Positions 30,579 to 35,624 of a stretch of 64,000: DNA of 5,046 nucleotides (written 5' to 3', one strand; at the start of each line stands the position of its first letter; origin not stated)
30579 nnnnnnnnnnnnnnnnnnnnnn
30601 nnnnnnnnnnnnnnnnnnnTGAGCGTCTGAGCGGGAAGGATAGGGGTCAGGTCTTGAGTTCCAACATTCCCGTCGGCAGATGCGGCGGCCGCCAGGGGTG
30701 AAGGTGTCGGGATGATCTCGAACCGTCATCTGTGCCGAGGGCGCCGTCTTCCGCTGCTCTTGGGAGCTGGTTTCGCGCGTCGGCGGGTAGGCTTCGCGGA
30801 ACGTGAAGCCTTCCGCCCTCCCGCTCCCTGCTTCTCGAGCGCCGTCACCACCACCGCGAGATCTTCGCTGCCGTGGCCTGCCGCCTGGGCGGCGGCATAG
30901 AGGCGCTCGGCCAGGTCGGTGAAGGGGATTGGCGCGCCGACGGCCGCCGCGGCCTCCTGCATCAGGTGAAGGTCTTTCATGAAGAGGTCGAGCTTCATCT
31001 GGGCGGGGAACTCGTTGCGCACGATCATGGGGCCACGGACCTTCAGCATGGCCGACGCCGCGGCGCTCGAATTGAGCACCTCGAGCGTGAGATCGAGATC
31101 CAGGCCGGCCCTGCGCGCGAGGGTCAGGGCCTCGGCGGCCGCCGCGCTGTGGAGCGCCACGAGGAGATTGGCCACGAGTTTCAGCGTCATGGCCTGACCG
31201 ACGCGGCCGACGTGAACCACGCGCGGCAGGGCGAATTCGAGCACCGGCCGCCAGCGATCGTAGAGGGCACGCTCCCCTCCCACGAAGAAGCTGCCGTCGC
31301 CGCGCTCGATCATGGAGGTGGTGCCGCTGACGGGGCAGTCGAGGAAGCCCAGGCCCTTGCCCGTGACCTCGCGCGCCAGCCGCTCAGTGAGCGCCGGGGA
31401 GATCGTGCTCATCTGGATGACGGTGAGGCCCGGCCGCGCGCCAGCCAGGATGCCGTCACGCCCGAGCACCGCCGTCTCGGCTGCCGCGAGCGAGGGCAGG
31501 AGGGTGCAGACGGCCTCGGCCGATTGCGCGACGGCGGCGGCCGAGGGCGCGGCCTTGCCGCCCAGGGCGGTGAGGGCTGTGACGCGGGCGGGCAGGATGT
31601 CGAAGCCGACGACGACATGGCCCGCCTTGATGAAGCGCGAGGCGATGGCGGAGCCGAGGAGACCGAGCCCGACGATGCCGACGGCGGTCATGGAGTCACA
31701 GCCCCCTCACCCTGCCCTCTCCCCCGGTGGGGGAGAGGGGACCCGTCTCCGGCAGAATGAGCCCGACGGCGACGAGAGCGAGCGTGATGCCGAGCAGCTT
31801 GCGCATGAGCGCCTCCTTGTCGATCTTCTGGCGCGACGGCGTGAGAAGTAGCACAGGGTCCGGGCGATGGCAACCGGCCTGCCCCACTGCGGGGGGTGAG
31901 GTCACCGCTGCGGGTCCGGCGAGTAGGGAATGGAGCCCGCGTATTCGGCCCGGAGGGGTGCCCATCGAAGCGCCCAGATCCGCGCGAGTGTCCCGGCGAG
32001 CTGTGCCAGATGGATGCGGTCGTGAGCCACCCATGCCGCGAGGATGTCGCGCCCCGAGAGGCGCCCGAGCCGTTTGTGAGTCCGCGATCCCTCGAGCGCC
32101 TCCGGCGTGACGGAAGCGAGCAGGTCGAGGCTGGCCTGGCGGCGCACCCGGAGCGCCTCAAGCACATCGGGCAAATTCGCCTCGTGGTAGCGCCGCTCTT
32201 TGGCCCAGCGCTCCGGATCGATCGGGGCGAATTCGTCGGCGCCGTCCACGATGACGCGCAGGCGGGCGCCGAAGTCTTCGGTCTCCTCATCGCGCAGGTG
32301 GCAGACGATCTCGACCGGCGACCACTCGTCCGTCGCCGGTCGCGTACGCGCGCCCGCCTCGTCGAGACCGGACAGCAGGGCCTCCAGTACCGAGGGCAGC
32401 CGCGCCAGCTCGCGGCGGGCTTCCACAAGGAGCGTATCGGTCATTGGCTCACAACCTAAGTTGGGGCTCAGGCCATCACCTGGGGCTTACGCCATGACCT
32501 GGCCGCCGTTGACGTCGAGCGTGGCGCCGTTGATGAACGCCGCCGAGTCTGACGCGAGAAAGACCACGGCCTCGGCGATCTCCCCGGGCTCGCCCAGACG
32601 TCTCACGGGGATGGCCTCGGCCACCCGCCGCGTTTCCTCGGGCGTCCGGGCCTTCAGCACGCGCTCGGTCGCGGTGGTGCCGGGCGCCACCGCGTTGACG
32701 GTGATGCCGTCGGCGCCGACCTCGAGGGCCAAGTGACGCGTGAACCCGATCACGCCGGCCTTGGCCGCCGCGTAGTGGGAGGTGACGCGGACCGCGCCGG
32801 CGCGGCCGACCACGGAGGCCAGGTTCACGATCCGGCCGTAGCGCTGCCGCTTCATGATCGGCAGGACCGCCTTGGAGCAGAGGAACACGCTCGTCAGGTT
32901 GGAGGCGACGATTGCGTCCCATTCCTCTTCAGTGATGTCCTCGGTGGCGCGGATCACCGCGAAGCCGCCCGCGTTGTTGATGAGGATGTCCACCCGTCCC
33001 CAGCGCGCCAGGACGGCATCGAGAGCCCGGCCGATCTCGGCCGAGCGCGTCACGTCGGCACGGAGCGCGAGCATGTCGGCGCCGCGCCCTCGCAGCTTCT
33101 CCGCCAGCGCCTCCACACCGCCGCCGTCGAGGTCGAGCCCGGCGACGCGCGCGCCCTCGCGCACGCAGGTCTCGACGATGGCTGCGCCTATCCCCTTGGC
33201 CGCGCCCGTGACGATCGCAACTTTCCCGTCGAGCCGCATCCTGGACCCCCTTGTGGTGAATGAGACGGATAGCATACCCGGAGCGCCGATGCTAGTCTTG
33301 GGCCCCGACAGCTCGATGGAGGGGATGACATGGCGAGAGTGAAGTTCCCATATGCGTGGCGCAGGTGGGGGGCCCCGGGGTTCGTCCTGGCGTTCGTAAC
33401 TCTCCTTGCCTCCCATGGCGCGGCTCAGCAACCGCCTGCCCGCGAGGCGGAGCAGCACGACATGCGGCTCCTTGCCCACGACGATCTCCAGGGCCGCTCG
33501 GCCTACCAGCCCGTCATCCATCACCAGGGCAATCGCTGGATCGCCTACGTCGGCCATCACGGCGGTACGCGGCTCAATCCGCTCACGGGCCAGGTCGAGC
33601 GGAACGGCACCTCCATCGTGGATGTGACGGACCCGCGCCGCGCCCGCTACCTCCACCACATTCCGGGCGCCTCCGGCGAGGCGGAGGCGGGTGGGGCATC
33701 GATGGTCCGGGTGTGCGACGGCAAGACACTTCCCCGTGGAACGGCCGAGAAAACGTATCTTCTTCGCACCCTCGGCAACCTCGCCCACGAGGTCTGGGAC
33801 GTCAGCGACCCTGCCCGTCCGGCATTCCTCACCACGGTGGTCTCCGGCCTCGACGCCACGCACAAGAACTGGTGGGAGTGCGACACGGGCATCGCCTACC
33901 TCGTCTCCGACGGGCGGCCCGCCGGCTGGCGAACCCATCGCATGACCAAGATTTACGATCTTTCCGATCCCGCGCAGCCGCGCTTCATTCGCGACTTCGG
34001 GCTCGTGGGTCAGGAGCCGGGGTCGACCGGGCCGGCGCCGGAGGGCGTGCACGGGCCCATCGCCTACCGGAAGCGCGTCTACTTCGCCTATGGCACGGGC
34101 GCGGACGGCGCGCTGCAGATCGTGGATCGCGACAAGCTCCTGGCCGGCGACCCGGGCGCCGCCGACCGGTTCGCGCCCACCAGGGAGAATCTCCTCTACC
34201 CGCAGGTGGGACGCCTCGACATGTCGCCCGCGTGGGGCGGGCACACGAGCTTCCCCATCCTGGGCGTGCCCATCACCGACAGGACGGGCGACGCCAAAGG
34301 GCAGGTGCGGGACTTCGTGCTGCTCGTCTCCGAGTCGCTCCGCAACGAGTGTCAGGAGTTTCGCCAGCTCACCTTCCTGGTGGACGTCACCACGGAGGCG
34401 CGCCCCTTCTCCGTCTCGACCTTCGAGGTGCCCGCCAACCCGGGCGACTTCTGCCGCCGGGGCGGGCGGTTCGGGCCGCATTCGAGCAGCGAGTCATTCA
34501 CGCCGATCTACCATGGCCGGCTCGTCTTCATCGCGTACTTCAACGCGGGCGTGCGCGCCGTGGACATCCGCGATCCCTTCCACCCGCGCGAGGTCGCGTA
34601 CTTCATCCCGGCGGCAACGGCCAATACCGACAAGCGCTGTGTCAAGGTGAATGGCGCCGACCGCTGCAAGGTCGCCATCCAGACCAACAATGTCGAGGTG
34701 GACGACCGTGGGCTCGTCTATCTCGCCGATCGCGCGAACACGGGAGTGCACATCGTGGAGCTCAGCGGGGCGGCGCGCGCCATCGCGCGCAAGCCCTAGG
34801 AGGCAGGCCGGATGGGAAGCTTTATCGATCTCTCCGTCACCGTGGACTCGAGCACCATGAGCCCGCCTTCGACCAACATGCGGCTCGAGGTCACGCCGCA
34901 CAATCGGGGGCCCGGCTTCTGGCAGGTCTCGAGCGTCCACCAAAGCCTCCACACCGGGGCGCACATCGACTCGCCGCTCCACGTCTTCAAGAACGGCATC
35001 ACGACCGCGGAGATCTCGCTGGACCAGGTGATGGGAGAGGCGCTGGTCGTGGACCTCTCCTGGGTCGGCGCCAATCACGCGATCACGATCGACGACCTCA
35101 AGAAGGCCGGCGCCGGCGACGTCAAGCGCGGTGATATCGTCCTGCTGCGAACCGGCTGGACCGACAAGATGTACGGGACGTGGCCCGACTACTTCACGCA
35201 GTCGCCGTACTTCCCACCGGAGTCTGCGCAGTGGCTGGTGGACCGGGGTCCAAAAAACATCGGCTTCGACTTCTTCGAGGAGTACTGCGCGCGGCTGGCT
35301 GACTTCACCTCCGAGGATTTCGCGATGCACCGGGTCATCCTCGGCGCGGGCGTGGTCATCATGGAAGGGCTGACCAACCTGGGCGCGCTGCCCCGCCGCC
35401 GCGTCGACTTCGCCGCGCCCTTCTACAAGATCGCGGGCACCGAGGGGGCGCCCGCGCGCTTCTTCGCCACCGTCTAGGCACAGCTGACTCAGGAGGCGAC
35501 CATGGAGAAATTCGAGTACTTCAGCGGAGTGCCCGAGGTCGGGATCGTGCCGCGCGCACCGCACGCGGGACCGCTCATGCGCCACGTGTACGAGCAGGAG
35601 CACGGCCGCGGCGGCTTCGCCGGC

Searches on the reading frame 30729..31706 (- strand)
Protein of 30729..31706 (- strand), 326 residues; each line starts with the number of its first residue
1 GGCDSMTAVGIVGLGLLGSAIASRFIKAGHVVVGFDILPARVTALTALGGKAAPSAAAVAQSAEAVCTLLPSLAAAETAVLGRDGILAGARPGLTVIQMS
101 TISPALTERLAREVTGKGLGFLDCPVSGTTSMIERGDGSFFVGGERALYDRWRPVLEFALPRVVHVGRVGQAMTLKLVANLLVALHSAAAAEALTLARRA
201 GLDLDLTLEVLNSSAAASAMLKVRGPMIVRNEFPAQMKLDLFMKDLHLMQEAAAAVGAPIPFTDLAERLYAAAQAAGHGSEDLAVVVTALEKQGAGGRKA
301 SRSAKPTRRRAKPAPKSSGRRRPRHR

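Call 54: search_protein_families(library=pfam, proteins=[window:30729-31706:-], max_evalue=0.00001)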
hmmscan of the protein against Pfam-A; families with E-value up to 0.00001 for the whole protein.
window:30729-31706:- (326 aa): 2 families
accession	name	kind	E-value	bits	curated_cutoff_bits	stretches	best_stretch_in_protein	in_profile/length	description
PF03446.21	NAD_binding_2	-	5.5e-35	121.2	21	1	9-164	2-157/161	NAD binding domain of 6-phosphogluconate dehydrogenase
PF14833.11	NAD_binding_11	-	2.2e-30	105.8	30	1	170-288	1-120/122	NAD-binding of NADP-dependent 3-hydroxyisobutyrate dehydrogenase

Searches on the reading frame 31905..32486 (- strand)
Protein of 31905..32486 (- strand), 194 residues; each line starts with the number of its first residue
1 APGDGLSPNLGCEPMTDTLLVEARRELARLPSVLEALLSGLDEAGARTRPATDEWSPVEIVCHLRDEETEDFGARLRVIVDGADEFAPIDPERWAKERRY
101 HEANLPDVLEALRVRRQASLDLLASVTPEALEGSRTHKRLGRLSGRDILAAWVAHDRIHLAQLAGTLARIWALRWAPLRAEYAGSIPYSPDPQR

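Call 54: search_protein_families(library=pfam, proteins=[window:31905-32486:-], max_evalue=0.00001)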
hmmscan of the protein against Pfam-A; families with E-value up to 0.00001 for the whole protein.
window:31905-32486:- (194 aa): 1 family
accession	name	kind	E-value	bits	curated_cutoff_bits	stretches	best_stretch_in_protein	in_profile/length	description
PF12867.12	DinB_2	-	4.4e-18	66.4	24.8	1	27-163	2-128/128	DinB superfamily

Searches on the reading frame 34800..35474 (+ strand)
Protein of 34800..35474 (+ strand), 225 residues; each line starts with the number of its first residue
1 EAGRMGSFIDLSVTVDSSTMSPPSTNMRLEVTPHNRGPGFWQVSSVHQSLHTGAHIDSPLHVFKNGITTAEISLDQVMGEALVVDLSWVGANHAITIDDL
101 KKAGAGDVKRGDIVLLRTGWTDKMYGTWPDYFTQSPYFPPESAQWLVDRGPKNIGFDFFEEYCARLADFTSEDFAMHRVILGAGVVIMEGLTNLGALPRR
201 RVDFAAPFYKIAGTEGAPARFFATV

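Call 54: search_protein_families(library=pfam, proteins=[window:34800-35474:+], max_evalue=0.00001)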
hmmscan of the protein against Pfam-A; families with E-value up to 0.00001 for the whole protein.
window:34800-35474:+ (225 aa): 1 family
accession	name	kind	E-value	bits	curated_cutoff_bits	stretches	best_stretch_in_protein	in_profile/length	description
PF04199.19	Cyclase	-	2.4e-27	96.3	23.1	1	9-158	1-137/142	Putative cyclase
